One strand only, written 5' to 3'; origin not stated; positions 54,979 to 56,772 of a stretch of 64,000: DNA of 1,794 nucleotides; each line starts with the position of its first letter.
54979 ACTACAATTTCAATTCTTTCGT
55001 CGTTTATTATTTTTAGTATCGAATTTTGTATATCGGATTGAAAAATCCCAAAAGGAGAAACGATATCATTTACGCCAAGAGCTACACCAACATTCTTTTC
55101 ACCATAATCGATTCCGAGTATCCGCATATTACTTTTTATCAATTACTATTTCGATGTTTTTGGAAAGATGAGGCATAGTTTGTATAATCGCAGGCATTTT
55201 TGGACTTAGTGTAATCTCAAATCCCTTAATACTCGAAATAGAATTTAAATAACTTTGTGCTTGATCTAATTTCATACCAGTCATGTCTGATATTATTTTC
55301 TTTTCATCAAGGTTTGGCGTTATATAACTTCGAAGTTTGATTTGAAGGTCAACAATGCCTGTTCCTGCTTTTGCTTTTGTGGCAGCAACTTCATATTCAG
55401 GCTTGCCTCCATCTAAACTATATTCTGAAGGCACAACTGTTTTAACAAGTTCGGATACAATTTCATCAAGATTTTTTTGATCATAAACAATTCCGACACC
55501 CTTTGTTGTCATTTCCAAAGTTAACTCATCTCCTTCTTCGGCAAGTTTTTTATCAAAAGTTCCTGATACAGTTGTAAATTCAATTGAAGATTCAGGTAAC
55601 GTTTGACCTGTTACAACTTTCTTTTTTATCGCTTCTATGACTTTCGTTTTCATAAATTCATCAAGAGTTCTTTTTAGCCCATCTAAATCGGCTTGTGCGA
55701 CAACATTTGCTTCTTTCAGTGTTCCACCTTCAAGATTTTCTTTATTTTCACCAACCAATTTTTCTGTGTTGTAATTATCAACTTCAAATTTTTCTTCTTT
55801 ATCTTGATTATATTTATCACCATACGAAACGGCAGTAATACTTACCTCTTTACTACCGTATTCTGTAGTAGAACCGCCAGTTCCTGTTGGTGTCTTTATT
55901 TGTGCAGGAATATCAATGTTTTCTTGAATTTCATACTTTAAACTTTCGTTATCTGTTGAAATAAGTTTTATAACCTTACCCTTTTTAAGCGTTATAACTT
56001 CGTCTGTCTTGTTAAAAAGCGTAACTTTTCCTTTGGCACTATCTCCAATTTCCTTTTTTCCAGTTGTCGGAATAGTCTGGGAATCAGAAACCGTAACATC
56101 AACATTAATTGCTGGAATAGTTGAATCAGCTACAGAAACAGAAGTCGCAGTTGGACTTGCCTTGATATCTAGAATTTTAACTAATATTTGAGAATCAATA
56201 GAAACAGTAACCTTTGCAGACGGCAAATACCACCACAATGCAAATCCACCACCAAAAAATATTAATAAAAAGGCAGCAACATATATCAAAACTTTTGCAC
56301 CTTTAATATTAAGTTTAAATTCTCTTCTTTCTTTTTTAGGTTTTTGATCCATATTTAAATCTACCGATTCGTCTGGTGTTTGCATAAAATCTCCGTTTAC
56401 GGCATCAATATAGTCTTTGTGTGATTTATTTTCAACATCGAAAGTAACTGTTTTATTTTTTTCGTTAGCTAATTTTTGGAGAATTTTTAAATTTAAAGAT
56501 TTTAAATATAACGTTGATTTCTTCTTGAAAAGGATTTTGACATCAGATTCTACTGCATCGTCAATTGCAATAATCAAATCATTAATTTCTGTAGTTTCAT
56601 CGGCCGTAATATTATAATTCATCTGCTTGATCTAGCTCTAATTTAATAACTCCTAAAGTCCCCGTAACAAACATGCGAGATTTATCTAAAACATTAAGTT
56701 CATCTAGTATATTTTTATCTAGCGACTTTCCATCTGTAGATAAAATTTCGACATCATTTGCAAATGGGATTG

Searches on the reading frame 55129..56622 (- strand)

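Call 16: search_protein_families(library=pfam, proteins=[window:55129-56622:-], max_evalue=0.001)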
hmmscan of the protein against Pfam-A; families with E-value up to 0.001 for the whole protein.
window:55129-56622:- (497 aa): 1 family
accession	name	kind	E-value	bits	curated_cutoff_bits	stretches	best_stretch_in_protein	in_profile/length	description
PF21110.3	GlxA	-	0.00057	20.9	27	0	199-299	5-100/105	GlxA beta barrel domain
